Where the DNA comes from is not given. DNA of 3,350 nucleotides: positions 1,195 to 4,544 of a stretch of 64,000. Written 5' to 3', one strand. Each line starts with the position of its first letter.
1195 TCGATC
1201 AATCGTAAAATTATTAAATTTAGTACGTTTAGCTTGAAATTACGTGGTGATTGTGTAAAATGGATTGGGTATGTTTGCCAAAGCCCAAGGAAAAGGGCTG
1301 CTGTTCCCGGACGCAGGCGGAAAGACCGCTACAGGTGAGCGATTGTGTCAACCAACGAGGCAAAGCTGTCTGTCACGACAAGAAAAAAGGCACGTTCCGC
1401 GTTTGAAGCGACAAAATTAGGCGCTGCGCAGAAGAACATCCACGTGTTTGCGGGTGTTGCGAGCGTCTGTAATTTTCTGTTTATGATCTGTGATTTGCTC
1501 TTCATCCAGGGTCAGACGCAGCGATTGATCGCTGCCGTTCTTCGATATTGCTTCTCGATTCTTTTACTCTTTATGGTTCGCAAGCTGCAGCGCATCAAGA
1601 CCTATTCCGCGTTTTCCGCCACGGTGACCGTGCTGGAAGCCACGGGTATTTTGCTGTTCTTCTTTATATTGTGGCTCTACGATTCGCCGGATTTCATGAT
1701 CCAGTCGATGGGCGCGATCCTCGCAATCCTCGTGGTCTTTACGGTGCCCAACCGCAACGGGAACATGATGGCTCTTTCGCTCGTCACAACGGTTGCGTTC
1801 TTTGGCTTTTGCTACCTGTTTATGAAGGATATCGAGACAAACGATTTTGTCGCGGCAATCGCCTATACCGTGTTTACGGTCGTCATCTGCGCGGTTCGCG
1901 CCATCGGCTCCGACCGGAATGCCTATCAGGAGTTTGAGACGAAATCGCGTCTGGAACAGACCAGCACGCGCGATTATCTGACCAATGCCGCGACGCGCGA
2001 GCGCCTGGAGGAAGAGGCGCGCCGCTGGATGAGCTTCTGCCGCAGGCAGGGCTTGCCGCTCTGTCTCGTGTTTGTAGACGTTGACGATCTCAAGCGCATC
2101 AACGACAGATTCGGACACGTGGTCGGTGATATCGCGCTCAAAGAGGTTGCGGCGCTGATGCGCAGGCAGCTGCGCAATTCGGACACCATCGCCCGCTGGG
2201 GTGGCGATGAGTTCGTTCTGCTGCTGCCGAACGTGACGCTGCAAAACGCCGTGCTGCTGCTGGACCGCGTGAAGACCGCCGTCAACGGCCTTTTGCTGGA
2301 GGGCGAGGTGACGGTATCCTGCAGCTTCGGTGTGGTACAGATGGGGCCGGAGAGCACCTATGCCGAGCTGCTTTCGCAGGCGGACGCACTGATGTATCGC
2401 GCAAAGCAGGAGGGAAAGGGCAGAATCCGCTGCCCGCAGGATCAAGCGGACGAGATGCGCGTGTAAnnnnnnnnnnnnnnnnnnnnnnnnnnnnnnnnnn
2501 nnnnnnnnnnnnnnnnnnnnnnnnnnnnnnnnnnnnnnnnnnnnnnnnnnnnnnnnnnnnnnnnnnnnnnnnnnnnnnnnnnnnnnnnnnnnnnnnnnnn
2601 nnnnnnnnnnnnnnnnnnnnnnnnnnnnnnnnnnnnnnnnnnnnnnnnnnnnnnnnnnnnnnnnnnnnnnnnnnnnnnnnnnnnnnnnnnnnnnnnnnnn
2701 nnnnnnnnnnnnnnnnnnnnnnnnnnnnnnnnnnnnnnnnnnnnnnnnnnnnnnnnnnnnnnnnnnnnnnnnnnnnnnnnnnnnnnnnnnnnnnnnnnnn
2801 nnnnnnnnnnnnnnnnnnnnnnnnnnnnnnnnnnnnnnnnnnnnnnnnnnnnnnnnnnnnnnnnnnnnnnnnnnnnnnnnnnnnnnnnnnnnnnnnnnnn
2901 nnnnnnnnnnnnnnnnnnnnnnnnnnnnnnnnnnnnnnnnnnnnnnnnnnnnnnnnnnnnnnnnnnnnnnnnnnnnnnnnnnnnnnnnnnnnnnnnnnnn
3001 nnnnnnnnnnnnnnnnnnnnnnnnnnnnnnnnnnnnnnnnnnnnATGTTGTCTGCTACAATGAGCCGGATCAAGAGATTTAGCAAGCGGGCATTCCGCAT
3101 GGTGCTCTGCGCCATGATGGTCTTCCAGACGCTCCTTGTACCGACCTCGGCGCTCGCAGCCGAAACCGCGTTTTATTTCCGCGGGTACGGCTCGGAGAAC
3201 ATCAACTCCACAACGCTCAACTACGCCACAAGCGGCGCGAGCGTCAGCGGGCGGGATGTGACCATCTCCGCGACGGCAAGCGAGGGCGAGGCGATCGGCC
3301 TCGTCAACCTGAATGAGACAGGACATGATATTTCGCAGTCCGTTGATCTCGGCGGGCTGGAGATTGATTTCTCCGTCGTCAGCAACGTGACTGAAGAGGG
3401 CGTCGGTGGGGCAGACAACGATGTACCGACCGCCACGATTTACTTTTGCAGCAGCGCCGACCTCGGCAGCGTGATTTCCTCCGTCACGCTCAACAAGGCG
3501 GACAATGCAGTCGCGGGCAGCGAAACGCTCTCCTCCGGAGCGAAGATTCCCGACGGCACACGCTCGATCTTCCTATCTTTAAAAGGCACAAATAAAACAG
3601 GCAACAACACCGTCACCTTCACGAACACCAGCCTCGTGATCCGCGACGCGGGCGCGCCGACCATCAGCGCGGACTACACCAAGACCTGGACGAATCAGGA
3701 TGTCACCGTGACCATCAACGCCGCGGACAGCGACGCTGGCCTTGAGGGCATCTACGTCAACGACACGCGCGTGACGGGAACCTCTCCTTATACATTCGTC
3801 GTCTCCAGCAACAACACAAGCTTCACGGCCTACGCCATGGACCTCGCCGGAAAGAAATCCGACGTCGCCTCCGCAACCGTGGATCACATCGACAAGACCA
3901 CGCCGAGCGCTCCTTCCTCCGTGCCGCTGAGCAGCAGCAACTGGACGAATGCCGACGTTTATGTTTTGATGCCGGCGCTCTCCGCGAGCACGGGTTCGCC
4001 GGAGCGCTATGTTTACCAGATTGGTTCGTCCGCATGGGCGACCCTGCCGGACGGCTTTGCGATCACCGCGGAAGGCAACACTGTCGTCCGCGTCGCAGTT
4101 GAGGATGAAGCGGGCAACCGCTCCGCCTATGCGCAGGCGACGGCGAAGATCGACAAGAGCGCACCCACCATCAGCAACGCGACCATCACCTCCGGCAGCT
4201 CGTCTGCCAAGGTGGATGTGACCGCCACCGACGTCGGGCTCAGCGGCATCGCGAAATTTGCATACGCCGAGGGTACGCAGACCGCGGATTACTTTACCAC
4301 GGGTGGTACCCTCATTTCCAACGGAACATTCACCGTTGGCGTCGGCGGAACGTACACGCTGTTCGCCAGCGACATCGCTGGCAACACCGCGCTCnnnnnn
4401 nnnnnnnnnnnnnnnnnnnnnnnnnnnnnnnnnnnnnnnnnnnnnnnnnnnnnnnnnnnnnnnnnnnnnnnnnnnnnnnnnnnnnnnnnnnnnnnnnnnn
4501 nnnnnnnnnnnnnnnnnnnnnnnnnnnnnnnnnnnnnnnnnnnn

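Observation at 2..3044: c-di-GMP turnover cassette (HD-GYP / coupled membrane protein / 6-TM GGDEF with intact A- and I-sites) directly upstream and co-oriented with the giant adhesin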

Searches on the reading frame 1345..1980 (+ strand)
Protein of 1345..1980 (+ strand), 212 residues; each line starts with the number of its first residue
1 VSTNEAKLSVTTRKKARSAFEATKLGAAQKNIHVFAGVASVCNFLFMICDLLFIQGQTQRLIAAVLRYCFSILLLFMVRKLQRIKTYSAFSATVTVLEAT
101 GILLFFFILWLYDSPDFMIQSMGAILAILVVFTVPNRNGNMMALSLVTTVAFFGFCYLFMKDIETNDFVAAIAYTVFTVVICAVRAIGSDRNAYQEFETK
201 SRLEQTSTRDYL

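Call 13: search_protein_families(library=pfam, proteins=[window:1345-1980:+], max_evalue=10)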
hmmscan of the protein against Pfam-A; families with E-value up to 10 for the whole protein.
window:1345-1980:+ (212 aa): 4 families
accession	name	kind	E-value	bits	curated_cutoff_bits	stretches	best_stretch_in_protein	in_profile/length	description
PF07907.16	YibE_F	-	1.4e-06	28.5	27.2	2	35-111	24-99/241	YibE/F-like protein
PF09843.14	DUF2070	-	0.0012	17.7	30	1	45-198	24-184/561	Predicted membrane protein (DUF2070)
PF04161.18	Arv1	-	1.7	9.3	20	1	25-129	103-197/202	Arv1-like family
PF20556.3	DUF6768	-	2.2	8.4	27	1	131-184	35-87/123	Family of unknown function (DUF6768)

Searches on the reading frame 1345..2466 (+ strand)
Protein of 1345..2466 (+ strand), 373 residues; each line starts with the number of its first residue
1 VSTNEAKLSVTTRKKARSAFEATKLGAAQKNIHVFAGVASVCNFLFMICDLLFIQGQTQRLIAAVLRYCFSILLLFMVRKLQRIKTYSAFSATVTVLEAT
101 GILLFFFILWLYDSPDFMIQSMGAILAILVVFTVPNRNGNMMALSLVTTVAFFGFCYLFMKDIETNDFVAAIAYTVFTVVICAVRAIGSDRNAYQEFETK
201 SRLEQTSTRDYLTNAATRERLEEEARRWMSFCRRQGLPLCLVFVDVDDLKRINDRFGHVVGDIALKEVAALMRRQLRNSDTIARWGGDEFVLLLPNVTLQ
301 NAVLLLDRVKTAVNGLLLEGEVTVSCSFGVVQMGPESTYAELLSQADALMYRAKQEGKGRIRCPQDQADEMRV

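Call 3: search_protein_families(library=pfam, proteins=[window:1345-2466:+], max_evalue=0.01)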
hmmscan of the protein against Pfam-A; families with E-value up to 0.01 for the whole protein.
window:1345-2466:+ (373 aa): 3 families
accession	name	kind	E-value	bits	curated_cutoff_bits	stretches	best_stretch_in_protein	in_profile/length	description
PF00990.26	GGDEF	-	3.6e-36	124.8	23.8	1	208-359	2-160/161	Diguanylate cyclase, GGDEF domain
PF07907.16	YibE_F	-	1.1e-05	25.5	27.2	1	35-111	24-99/241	YibE/F-like protein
PF09843.14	DUF2070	-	0.0012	17.7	30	1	45-198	24-184/561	Predicted membrane protein (DUF2070)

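Call 8: find_encoding_contigs(protein=window:1345-2466:+, flank=10000, max_places=10)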
Protein window:1345-2466:+ (373 aa): no gene with exactly this product is on record in the collection.

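Call 12: find_related_loci(query=window:1345-2466:+, collection=genome_contigs, flank=10000)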
Query window:1345-2466:+ (373 aa) in genome_contigs; peptide patterns used: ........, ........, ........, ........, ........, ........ (x = any residue, [..] = any of these).
600 stretches matched a pattern (row limit reached: there are more); 595 encode a relative of the query (tblastn E <= 1e-3); the best 80 are kept; 80 distinct loci.
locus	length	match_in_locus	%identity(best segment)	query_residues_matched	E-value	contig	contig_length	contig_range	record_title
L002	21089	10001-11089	39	5-367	1e-87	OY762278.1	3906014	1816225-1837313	MAG: Christensenellaceae bacterium isolate d7c23e02-40a4-4312-836d-43190f2e112a genome assembly, chromosome: 1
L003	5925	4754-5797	34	17-361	3e-48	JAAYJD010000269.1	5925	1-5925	MAG: Clostridiaceae bacterium isolate AS10tlH2TH_219 228335_AS10, whole genome shotgun sequence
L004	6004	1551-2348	33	94-359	1e-44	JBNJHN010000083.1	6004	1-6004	MAG: Bacillota bacterium isolate Y22_0dBSd3.bin.6 NODE_15013_length_6004_cov_14.694327, whole genome shotgun sequence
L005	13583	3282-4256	30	36-361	9e-42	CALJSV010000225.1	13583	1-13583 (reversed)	MAG: uncultured Clostridia bacterium isolate R1_Bin_METABAT__56_1 genome assembly, contig: c_000003791494, whole genome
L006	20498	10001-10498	39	193-361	6e-34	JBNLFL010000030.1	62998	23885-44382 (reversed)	MAG: Sulfurimonadaceae bacterium isolate C1.bin.43.orig k141_99592, whole genome shotgun sequence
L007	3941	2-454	40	212-361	9e-34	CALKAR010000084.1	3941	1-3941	MAG TPA_asm: uncultured Peptococcaceae bacterium isolate SRR6713631_bin.102_CONCOCT_v1.1_MAG genome assembly, contig: ER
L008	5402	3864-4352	41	196-361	3e-32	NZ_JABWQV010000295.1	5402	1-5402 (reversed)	Pseudomonas tehranensis strain SWRI196 contig295, whole genome shotgun sequence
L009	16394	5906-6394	40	196-361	5e-32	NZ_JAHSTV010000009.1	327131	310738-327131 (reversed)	Pseudomonas farris strain SWRI79 9, whole genome shotgun sequence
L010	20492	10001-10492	38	195-361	5e-31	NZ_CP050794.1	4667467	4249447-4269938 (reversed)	Aeromonas media strain FiBL-01 chromosome, complete genome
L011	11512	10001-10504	35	198-365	2e-30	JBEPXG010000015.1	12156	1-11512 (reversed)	MAG: Halanaerobiales bacterium isolate 02_S197.concoct.042 NODE_1410_length_12156_cov_1.614681, whole genome shotgun seq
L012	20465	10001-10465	40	207-361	3e-30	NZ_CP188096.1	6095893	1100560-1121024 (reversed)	Pseudomonas sp. WMBT8 chromosome, complete genome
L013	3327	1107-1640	39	191-370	7e-30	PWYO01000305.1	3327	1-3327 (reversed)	MAG: Actinomycetota bacterium isolate T3Sed10_139 T3-Sed10-C88668, whole genome shotgun sequence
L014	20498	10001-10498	37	200-361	1e-29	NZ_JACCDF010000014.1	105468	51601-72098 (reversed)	Vreelandella salicampi strain BH103 NODE_14_length_105468_cov_54.980522, whole genome shotgun sequence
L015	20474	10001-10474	35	204-361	2e-29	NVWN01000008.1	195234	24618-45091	MAG: Arcobacter sp. isolate NORP36 Contig_source1383C_171, whole genome shotgun sequence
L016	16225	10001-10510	39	196-364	4e-29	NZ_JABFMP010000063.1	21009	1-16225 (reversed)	Pseudomonas sp. C1C7 NODE_63_length_21009_cov_37.636108, whole genome shotgun sequence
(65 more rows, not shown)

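Call 21: search_protein_families(library=pfam, proteins=[L002:6896-7534:+, L002:7765-9132:+, L002:9129-9689:+, L002:9959-11128:+, L005:612-1790:+, L005:1872-2312:+, L005:2437-2922:+, L005:4454-4849:+, L005:4860-5636:+, L003:3661-4656:+], max_evalue=0.001)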
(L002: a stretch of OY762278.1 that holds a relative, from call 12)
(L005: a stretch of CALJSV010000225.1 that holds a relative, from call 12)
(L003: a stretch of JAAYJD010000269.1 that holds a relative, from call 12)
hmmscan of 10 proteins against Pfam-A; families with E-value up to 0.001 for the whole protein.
L002:6896-7534:+ (212 aa): 0 families

L002:7765-9132:+ (455 aa): 3 families
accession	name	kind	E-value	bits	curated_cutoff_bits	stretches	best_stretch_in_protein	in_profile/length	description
PF13487.12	HD_5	-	2.9e-35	122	27.2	1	266-431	3-170/170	HD domain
PF01966.28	HD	-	2.7e-21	76.5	22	1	279-400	3-116/116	HD domain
PF08668.18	HDOD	-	6.9e-05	22.9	22.9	1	279-366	97-194/196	HDOD domain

L002:9129-9689:+ (186 aa): 1 family
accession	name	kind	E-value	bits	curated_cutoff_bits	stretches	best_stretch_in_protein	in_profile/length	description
PF17248.7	DUF5317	-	1.7e-23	83.7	25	1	32-169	7-150/151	Family of unknown function (DUF5317)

L002:9959-11128:+ (389 aa): 1 family
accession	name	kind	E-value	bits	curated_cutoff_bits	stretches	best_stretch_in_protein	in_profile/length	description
PF00990.26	GGDEF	-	4e-37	127.9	23.8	1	218-369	2-160/161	Diguanylate cyclase, GGDEF domain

L005:612-1790:+ (392 aa): 1 family
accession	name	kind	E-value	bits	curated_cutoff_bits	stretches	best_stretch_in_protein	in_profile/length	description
PF13145.12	Rotamase_2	-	0.00032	21.9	27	1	255-347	21-112/121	PPIC-type PPIASE domain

L005:1872-2312:+ (146 aa): 4 families
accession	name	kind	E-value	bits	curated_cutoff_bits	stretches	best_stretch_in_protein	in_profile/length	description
PF22381.2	Staph_reg_Sar_Rot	-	1.5e-26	92.8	27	1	28-112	1-85/85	Transcriptional regulator SarA/Rot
PF01047.28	MarR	-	1.7e-15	57.1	24.6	1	39-97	1-59/59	MarR family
PF13463.12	HTH_27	-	2.1e-06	28.3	22.2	1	53-105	17-68/68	Winged helix DNA-binding domain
PF12802.13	MarR_2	-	3.2e-05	24.4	27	1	37-95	1-60/61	MarR family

L005:2437-2922:+ (161 aa): 3 families
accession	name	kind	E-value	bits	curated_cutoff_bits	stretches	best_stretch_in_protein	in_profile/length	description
PF00255.25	GSHPx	-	1.3e-44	150.6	27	1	5-112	1-108/108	Glutathione peroxidase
PF00578.27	AhpC-TSA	-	1.1e-07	32.2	26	1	8-139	8-122/124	AhpC/TSA family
PF08534.16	Redoxin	-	4.5e-06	27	26.6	1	15-147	18-137/148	Redoxin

L005:4454-4849:+ (131 aa): 1 family
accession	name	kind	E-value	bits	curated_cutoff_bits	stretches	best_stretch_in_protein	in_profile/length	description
PF03061.28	4HBT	-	1.2e-05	25.9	20.6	1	27-84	6-64/79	Thioesterase superfamily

L005:4860-5636:+ (258 aa): 2 families
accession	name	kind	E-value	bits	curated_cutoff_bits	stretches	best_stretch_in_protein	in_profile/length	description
PF00378.25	ECH_1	-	2.3e-73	247.1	27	1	12-253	6-247/251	Enoyl-CoA hydratase/isomerase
PF16113.10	ECH_2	-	5.7e-38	131.7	27.2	1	12-185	1-177/335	Enoyl-CoA hydratase/isomerase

L003:3661-4656:+ (331 aa): 1 family
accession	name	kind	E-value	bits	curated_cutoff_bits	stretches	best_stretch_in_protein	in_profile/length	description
PF16654.10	DAPDH_C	-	9.4e-68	227.4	30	1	125-280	1-154/154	Diaminopimelic acid dehydrogenase C-terminal domain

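Call 59: search_protein_families(library=ncbifam, proteins=[window:1345-2466:+], max_evalue=0.01)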
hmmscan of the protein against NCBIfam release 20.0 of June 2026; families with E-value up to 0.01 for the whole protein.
window:1345-2466:+ (373 aa): 20 families
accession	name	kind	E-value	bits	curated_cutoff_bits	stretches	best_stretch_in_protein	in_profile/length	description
NF038266.1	diguan_SiaD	equivalog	8.1e-45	153.2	290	1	190-360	77-251/252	biofilm regulation diguanylate cyclase SiaD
TIGR00254.1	GGDEF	domain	3.7e-41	140.6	37.4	1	203-363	1-166/168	diguanylate cyclase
NF007380.0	PRK09894.1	equivalog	9.2e-37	127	256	1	203-368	125-291/296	diguanylate cyclase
NF007298.0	PRK09776.1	equivalog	4.6e-33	114.2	1135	1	202-370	679-851/1111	diguanylate cyclase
NF007423.1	PRK09966.1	equivalog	9e-33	113.7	325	1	199-354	231-390/390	diguanylate cyclase DgcN/YfiN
NF007135.0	PRK09581.1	equivalog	6.1e-32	111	474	1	205-361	290-452/457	PleD family two-component system response regulator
NF047654.1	DiguCycDgcRLepto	equivalog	2e-31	109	500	1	200-361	126-293/295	diguanylate cyclase DgcR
NF011955.1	PRK15426.1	equivalog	1e-29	103.2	408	1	191-362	382-559/564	cellulose biosynthesis regulator diguanylate cyclase DgcQ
NF051473.1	DigCycDgcsShew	equivalog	1.3e-28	100.2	400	1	205-359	133-286/291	diguanylate cyclase DgcS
NF007599.0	PRK10245.1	equivalog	1.7e-28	99.2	402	1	179-361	182-367/371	diguanylate cyclase AdrA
NF007474.0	PRK10060.1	equivalog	8.7e-26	90.3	782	1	178-362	214-393/663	cyclic di-GMP phosphodiesterase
NF041606.1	dguan_cyc_DgcA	equivalog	9.4e-26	90.5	370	1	232-362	203-337/340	diguanylate cyclase DgcA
NF040885.1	diguan_DgcJ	equivalog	2.1e-24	86.2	500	1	194-357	328-489/493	diguanylate cyclase DgcJ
NF047872.1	GGDEF_GdpS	equivalog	7.5e-24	84.6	400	1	72-361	65-347/355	GGDEF domain-containing protein GdpS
NF053781.1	cdiGMPphdstlr2612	equivalog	1.2e-20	72.8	1600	1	191-361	824-999/1268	Tlr1612 family c-di-GMP phosphodiesterase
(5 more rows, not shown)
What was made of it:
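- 1345..2466 (+): 6-TM GGDEF diguanylate cyclase with an RNSD I-site and a GGDEF active site. Pfam GGDEF E 3.6e-36 and TIGR00254 E 3.7e-41 (calls 3, 59).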

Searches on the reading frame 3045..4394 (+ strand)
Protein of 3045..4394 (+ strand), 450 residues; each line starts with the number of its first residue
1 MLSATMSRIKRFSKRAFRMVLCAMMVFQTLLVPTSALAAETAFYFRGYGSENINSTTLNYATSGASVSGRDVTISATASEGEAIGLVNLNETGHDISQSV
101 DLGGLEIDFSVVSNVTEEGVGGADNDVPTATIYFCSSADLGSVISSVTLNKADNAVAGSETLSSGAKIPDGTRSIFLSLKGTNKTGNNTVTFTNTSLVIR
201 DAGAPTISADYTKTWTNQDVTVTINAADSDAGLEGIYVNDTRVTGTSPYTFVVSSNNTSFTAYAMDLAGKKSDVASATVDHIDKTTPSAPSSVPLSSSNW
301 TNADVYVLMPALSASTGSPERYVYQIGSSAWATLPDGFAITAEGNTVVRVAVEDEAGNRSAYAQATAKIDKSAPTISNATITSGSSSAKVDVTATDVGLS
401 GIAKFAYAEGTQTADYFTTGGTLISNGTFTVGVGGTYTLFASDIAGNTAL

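Call 24: find_related_loci(query=A2, collection=metagenome_contigs, flank=10000)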
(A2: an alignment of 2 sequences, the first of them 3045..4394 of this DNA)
Query A2 (450 aa) in metagenome_contigs; peptide patterns used: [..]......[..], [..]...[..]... (x = any residue, [..] = any of these).
157 stretches matched a pattern; 5 encode a relative of the query (tblastn E <= 1e-3); 5 distinct loci.
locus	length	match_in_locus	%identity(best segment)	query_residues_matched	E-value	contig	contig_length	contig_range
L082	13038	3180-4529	81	1-450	0e+0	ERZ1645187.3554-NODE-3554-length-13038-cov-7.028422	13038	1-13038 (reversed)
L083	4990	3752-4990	79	1-413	0e+0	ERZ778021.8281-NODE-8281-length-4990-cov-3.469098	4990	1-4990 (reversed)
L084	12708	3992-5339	67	1-450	2e-169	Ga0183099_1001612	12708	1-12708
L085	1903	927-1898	69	1-395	1e-155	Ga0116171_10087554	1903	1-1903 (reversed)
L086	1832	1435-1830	51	1-134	1e-37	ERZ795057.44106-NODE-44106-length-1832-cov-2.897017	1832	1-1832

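Call 75: search_protein_families(library=pfam, proteins=[L084:1532-3130:-, L084:503-1483:-], max_evalue=0.001)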
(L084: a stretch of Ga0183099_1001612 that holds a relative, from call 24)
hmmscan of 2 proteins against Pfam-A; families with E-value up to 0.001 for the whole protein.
L084:1532-3130:- (532 aa): 4 families
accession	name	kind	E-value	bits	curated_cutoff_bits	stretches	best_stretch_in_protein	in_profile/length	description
PF00990.26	GGDEF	-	1.3e-41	142.5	23.8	1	373-525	1-157/161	Diguanylate cyclase, GGDEF domain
PF16927.11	HisKA_7TM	-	3.5e-27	96.2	28.6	1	33-252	5-224/224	N-terminal 7TM region of histidine kinase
PF13426.13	PAS_9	-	0.00024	21.8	27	1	264-361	2-103/103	PAS domain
PF08448.16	PAS_4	-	0.0004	21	23.1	1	260-363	2-109/110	PAS fold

L084:503-1483:- (326 aa): 2 families
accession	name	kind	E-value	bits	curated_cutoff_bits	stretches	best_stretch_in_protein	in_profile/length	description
PF00355.32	Rieske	-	3.9e-23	81.6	20.3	1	5-87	1-83/88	Rieske [2Fe-2S] domain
PF19112.6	VanA_C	-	5.4e-14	53.2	23.5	1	142-320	1-192/193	Vanillate O-demethylase oxygenase C-terminal domain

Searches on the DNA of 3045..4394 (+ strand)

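Call 30: search_rna_families(sources=[L082, L083, L084, L085, L086, L002], threshold=evalue, max_evalue=1)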
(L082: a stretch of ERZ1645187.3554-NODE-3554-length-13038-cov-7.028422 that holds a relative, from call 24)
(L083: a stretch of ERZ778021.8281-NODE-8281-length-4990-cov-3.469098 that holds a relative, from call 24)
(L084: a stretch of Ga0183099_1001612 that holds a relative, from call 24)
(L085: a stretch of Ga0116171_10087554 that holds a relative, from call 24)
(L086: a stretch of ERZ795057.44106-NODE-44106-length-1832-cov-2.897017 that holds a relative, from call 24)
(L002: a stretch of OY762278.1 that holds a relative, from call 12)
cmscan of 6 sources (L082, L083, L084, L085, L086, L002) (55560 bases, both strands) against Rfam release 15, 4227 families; matches with E-value up to 1: 0.
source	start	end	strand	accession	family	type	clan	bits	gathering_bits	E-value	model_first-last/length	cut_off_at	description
